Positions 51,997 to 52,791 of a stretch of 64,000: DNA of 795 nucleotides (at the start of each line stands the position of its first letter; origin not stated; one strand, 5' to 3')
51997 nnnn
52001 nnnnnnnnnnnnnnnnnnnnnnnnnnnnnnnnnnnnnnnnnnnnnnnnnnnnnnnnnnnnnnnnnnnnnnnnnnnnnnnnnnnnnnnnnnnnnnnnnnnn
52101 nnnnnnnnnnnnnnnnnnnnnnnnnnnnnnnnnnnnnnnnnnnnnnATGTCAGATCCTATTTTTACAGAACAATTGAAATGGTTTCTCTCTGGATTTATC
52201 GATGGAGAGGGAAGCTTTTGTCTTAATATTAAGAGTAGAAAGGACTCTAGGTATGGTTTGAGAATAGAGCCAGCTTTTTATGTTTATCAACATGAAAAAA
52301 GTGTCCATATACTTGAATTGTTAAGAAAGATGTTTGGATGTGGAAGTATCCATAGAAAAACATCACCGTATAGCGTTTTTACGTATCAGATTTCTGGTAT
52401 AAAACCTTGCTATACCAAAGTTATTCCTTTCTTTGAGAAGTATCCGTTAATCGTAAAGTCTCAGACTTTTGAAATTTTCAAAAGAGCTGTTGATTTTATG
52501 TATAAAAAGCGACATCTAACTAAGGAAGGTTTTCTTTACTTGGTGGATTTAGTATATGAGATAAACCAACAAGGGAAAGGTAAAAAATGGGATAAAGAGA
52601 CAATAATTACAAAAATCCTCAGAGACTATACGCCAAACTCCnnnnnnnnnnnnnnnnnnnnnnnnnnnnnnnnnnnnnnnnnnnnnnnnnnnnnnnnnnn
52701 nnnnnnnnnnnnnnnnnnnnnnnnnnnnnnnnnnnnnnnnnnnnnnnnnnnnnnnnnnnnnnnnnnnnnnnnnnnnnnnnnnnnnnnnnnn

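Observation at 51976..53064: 23S rRNA intron near helix 69 carries a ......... endonuclease gene plus an endonuclease-deleted degenerate copy of itself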

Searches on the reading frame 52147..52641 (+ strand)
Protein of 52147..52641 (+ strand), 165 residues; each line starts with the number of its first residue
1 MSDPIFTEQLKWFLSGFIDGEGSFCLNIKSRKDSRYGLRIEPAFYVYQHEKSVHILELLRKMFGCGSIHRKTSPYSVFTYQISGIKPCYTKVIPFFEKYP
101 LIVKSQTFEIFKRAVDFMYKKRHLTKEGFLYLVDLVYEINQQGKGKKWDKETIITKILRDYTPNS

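Call 9: find_homologous_proteins(query=window:52147-52641:+)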
Query window:52147-52641:+ (165 aa): 88 proteins with E <= 0.001 among 102 candidates.
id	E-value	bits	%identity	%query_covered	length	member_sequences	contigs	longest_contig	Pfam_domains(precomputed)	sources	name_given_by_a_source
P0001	8.1e-107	373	99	100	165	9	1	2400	PF00961.25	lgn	-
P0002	1.9e-90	320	85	97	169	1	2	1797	PF00961.25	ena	-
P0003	7.3e-88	311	85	95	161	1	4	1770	PF00961.25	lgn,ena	-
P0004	7.4e-88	311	85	95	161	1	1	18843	PF00961.25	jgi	jgi:hypothetical protein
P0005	5.2e-83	295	78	95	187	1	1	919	PF00961.25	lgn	-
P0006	3.3e-81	289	77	96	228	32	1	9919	PF00961.25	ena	-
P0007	5.9e-81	289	78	96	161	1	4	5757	PF00961.25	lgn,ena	-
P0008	3.1e-76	273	74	96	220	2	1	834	PF00961.25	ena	-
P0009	8.4e-76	272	70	98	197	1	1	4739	PF00961.25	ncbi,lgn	-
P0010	5.5e-75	269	75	93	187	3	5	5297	PF00961.25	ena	-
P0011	1.2e-68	249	65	96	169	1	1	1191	PF00961.25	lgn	-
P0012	1.8e-67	245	85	76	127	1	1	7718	PF00961.25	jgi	jgi:hypothetical protein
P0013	6.5e-67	243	67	95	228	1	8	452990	PF00961.25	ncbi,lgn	-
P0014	4.5e-63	231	61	97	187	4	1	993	PF00961.25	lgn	-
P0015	4.8e-63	230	65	93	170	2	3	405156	PF00961.25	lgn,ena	-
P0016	5.0e-63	230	63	95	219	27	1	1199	PF00961.25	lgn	-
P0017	3.2e-61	224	60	97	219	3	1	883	PF00961.25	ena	-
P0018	7.5e-60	220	58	97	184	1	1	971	PF00961.25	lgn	-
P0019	2.5e-58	215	60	93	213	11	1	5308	PF00961.25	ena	-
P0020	3.9e-56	208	58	95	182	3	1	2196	PF00961.25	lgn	-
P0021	9.7e-52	194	57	92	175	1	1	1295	PF00961.25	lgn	-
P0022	3.9e-51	192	54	92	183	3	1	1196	PF00961.25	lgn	-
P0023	6.0e-49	185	55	92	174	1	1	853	PF00961.25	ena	-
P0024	6.5e-49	184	50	94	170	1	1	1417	PF00961.25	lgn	-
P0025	3.4e-48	182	63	73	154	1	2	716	PF00961.25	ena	-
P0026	4.1e-48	182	50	94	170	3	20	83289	PF00961.25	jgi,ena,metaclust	metaclust:\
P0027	4.2e-48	182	49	94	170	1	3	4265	PF00961.25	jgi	jgi:hypothetical protein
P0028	6.2e-48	181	52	92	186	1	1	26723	PF00961.25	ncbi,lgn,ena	-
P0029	1.2e-47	180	50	92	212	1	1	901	PF00961.25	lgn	-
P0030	1.7e-40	157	58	74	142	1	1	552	PF00961.25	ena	-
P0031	5.3e-38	149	47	95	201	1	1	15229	PF00961.25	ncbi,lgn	-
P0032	5.4e-38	149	49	91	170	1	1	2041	PF00961.25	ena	-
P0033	2.8e-36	143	49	90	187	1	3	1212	PF00961.25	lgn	-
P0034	3.6e-36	143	47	91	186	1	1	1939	PF00961.25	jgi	jgi:hypothetical protein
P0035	6.2e-36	142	47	90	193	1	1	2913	PF00961.25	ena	-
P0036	1.0e-35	142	43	96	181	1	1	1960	PF00961.25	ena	-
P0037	1.0e-35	142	47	90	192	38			PF00961.25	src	-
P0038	1.2e-35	141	46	90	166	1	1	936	PF00961.25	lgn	-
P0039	1.5e-35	141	45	91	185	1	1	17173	PF00961.25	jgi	jgi:hypothetical protein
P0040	2.2e-35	140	48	90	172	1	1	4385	PF00961.25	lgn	-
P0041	2.3e-35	140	47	90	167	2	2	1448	PF00961.25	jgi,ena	-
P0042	3.2e-35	140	49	90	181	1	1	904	PF00961.25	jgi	jgi:hypothetical protein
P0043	4.6e-35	139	45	90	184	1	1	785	PF00961.25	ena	-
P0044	5.4e-35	139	47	89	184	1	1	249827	PF00961.25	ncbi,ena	-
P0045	5.5e-35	139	43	90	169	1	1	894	PF00961.25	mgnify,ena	mgnify:CR=1 FL=1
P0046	5.6e-35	139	44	92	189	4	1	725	PF00961.25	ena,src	-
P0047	9.0e-35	138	45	91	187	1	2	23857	PF00961.25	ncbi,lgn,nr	ncbi:MAG: LAGLIDADG family homing endonuclease [Candidatus Vogelbacteria bacterium]|nr:LAGLIDADG fam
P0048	9.5e-35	138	41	93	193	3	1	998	PF00961.25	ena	-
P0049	1.8e-34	137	46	90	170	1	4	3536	PF00961.25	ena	-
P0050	2.9e-34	137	46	90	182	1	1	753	PF00961.25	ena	-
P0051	3.4e-34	137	44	90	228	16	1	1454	PF00961.25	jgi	-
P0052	4.1e-34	136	44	95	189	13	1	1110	PF00961.25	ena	-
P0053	4.6e-34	136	43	96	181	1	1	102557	PF00961.25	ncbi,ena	-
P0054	5.7e-34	136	42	96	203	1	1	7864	PF00961.25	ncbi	-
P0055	8.8e-34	135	46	90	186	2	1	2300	PF00961.25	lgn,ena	-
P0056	1.3e-33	135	44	88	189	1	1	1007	PF00961.25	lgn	-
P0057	3.6e-33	133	46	90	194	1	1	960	PF00961.25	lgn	-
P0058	5.2e-33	133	43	93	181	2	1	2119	PF00961.25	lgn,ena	-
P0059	5.3e-33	133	44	90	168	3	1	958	PF00961.25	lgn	-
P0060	1.1e-32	132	43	90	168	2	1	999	PF00961.25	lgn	-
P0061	1.2e-32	132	46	84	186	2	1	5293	PF00961.25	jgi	jgi:hypothetical protein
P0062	1.4e-32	131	45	88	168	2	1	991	PF00961.25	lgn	-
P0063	1.8e-32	131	42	93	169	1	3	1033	PF00961.25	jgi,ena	-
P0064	1.9e-32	131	44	90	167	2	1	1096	PF00961.25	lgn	-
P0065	2.7e-32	130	45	90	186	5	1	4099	PF00961.25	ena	-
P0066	2.8e-32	130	44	89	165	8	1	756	PF00961.25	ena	-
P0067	3.6e-32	130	41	96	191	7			PF00961.25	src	-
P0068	3.7e-32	130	44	90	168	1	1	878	PF00961.25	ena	-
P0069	5.7e-32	129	41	96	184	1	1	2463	PF00961.25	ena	-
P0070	1.2e-31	128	42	89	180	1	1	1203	PF00961.25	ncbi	-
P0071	1.2e-31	128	43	90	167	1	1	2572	PF00961.25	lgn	-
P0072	2.8e-31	127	45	90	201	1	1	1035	PF00961.25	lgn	-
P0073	3.1e-31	127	44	90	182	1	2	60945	PF00961.25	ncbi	-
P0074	4.9e-31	126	46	87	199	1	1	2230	PF00961.25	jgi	jgi:hypothetical protein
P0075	5.3e-31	126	45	88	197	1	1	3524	PF00961.25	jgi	jgi:hypothetical protein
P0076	5.5e-30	123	39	96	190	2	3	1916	PF00961.25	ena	-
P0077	1.6e-29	121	40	91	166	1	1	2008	PF00961.25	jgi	jgi:hypothetical protein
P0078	1.6e-29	121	43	90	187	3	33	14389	PF00961.25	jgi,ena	-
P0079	5.7e-29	120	42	88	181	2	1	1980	PF00961.25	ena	-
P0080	3.4e-28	117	40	91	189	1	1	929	PF00961.25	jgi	jgi:hypothetical protein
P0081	5.1e-28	116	43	88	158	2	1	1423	PF00961.25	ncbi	-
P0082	1.7e-27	115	43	87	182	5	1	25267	PF00961.25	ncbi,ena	-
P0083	4.2e-25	107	38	95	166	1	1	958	PF00961.25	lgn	-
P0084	1.7e-18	85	33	92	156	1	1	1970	PF00961.25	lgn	-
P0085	4.5e-17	81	33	87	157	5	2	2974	PF00961.25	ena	-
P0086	6.6e-16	77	38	78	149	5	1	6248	PF00961.25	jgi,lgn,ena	-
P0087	3.4e-15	75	30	90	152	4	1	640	PF00961.25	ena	-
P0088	3.5e-8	52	30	95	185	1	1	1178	PF00961.25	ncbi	-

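Call 10: search_protein_families(library=pfam, proteins=[window:52147-52641:+], max_evalue=0.01)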
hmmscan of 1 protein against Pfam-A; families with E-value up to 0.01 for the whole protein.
window:52147-52641:+ (165 aa): 1 family
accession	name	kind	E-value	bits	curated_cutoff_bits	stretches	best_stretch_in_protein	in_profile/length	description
PF00961.24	LAGLIDADG_1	-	3.1e-20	73.4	23.1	1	14-112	1-99/102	LAGLIDADG endonuclease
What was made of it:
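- On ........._1 homing endonucleases (PF00961), single-motif/homodimer type: PF00961 scores 73.4 bits against a cut-off of 23.1 (call 10).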

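Call 11: search_solved_structures(query=window:52147-52641:+, max_evalue=0.01, show_alignments=2)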
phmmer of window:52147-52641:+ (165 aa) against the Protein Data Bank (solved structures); distinct sequences matched with E-value up to 0.01: 97 (the best 60 are shown).
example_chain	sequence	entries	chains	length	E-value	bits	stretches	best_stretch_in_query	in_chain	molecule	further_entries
4lq0_A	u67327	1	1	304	2e-37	132.3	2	11-140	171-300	LAGLIDADG homing endonuclease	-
36of_A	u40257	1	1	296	1.2e-36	129.9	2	12-141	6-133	aHE15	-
11qf_A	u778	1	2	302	4.9e-36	127.8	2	11-139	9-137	I-PnoMI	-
5esp_A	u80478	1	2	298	2e-35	125.8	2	13-140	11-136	I-PanMI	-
6uwk_A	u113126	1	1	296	9.5e-35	123.6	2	11-140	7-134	I-OnuI-e-Therm-hChr11v3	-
6uvw_A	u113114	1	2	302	9.6e-35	123.6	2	11-140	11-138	I-OnuI-e-Therm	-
6uwj_A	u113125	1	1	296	9.8e-35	123.6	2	11-140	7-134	I-OnuI-e-Therm-hChr11v2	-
6uwg_A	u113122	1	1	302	2.3e-34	122.4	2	11-140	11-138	I-OnuI-e-Therm-E178D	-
6uwh_A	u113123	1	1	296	2.9e-34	122.1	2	11-140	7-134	I-OnuI-e-Therm-hChr11v1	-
6uw0_A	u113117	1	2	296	1.5e-33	119.7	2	11-140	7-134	I-OnuI-e-Therm-bCtxA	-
4z1z_A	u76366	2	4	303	3.6e-33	118.5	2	11-141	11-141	Meganuclease I-SmaMI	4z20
5e5p_A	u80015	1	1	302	4.1e-33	118.3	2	11-141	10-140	I-SmaMI LAGLIDADG meganuclease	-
5e5s_A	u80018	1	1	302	4.2e-33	118.3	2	11-141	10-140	I-SmaMI LAGLIDADG meganuclease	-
5e63_A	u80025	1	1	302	5.2e-33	118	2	11-141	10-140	I-SmaMI LAGLIDADG meganuclease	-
5e67_A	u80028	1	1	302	5.5e-33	117.9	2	11-141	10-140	I-SmaMI LAGLIDADG meganuclease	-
2ex5_A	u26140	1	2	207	7.7e-14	55.6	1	6-118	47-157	DNA endonuclease I-CeuI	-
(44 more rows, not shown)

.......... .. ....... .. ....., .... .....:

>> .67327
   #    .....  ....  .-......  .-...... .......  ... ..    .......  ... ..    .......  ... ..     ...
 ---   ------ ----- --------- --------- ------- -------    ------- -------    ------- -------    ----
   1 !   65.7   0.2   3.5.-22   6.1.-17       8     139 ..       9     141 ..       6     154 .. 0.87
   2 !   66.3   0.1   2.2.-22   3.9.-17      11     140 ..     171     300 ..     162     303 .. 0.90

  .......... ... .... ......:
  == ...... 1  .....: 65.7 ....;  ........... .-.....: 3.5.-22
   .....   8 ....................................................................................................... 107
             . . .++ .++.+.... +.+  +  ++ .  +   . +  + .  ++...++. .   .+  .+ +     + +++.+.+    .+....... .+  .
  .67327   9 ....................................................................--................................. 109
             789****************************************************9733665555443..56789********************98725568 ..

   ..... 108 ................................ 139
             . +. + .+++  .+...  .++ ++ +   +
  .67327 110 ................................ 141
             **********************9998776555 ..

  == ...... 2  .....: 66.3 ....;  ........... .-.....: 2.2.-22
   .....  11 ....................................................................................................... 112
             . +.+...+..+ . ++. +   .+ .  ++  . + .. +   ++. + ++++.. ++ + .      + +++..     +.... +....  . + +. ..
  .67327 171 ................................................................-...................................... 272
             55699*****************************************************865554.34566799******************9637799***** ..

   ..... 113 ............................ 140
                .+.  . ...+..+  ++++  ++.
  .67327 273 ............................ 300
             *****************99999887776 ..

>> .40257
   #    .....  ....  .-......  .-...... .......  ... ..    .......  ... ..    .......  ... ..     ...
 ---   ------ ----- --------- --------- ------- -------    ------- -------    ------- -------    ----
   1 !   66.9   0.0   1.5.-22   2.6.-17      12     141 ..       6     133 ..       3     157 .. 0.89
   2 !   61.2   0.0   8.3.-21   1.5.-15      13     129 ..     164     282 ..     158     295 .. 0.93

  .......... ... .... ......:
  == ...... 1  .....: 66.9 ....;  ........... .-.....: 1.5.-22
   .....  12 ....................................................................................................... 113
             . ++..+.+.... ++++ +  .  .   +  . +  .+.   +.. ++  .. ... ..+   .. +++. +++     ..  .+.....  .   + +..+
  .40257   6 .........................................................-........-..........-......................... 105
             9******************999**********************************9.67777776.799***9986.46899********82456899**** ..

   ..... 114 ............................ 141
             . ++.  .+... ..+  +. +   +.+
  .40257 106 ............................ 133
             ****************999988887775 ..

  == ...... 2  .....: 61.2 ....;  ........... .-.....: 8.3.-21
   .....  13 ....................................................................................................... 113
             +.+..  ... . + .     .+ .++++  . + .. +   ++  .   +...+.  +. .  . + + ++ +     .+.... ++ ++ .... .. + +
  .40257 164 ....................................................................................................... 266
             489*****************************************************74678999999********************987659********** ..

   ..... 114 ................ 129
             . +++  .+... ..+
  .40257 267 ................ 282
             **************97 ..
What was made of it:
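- On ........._1 homing endonucleases (PF00961), single-motif/homodimer type: It matches one domain at a time of two-domain PDB enzymes, and it matches the homodimeric I-CeuI (call 11).
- Closest known: I-CeuI and the Chlamydomonas chloroplast L1923 intron. Same: PDB chain 2ex5 matches the window's protein at E 7.7e-14 (call 11).
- Closest known: I-CeuI and the Chlamydomonas chloroplast L1923 intron. Different: The best PDB matches are single domains of I-OnuI-type monomeric enzymes (call 11).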

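Call 12: find_encoding_contigs(protein=window:52147-52641:+, flank=4000, max_places=6)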
Protein window:52147-52641:+ (165 aa): 2 contigs read that carry it; 2 places shown.
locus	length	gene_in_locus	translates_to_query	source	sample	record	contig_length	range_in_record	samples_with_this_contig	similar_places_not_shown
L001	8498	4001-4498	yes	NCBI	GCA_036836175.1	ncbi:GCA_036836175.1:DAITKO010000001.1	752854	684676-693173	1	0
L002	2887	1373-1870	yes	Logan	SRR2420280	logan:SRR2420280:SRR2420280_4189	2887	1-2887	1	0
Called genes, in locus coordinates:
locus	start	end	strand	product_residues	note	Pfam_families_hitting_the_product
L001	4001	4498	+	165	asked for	PF00961:LAGLIDADG_1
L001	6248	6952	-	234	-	PF08282:Hydrolase_3 (weak)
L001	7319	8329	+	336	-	PF02223:Thymidylate_kin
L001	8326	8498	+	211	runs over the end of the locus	PF00730:HhH-GPD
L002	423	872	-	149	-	-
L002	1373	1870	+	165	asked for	PF00961:LAGLIDADG_1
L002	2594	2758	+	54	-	-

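Call 13: find_encoding_contigs(protein=P0013, flank=4000, max_places=4)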
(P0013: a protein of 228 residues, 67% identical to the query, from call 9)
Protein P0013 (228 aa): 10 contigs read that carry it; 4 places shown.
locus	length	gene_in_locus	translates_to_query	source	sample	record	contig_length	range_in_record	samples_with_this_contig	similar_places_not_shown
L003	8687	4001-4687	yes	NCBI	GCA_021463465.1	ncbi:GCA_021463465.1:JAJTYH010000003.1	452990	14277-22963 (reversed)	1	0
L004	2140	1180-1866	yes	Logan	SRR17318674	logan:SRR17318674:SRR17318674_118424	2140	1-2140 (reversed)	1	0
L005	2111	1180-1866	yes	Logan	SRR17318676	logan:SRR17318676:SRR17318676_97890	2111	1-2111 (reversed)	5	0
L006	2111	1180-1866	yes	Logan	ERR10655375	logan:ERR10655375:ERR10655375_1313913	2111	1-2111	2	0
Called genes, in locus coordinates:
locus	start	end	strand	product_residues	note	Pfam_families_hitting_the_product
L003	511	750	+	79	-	-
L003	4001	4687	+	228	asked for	PF00961:LAGLIDADG_1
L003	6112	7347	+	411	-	-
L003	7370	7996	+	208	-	PF00730:HhH-GPD, PF00633:HHH (weak)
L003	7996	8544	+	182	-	PF01928:CYTH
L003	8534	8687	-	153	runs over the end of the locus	PF03449:GreA_GreB_N, PF01272:GreA_GreB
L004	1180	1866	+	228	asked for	PF00961:LAGLIDADG_1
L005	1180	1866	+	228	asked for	PF00961:LAGLIDADG_1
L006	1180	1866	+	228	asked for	PF00961:LAGLIDADG_1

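Call 14: find_encoding_contigs(protein=P0004, flank=4000, max_places=4)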
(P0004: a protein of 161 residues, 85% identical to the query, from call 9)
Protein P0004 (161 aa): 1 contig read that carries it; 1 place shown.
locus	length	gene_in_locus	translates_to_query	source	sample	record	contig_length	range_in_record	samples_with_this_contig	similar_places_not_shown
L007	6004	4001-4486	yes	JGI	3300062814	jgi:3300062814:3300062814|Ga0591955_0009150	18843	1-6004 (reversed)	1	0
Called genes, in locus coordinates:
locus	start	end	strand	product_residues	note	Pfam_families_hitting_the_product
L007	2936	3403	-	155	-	-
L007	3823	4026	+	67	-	-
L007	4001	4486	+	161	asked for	PF00961:LAGLIDADG_1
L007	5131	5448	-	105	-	-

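Call 19: find_encoding_contigs(protein=P0002, flank=2500, max_places=2)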
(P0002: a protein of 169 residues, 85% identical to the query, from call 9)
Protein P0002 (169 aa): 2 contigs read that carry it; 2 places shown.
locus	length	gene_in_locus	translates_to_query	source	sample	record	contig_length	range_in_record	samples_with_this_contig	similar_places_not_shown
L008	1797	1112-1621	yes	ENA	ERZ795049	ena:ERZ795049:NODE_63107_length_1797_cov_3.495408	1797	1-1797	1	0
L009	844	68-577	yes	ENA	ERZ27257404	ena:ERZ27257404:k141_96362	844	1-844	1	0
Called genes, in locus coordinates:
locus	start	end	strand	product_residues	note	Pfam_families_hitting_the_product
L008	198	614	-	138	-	-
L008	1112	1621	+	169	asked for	PF00961:LAGLIDADG_1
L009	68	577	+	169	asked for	PF00961:LAGLIDADG_1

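Call 20: find_encoding_contigs(protein=P0006, flank=2500, max_places=2)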
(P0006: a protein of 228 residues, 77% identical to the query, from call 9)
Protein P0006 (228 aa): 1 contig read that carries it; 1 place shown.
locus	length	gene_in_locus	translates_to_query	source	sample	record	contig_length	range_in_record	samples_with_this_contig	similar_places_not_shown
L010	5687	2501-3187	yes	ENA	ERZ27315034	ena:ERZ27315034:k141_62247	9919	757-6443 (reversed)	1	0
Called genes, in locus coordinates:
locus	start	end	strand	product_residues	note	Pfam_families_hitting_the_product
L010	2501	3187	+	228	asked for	PF00961:LAGLIDADG_1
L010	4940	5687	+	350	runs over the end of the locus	-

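Call 21: find_encoding_contigs(protein=P0007, flank=2500, max_places=2)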
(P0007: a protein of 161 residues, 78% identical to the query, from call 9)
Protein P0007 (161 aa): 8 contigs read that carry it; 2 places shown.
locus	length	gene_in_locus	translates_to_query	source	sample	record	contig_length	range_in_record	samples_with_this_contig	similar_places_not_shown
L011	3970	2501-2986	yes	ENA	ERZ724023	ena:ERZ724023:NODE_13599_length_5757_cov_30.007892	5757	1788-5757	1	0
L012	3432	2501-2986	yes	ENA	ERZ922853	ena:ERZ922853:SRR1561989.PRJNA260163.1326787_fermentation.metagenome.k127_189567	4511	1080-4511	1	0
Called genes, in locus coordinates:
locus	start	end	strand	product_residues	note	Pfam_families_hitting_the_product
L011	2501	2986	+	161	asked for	PF00961:LAGLIDADG_1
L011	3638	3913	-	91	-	-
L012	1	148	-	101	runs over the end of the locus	-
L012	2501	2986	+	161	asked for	PF00961:LAGLIDADG_1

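Call 22: find_encoding_contigs(protein=P0015, flank=2500, max_places=2)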
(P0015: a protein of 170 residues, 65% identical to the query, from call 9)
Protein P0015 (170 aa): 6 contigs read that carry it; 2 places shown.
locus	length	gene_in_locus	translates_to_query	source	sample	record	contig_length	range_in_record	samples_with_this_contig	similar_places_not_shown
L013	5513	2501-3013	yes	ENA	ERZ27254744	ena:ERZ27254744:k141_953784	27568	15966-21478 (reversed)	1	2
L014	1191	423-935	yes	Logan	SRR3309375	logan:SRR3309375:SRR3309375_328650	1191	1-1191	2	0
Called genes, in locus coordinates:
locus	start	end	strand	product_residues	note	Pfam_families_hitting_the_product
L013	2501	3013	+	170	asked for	PF00961:LAGLIDADG_1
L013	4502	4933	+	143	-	-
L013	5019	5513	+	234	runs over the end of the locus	-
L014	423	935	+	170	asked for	PF00961:LAGLIDADG_1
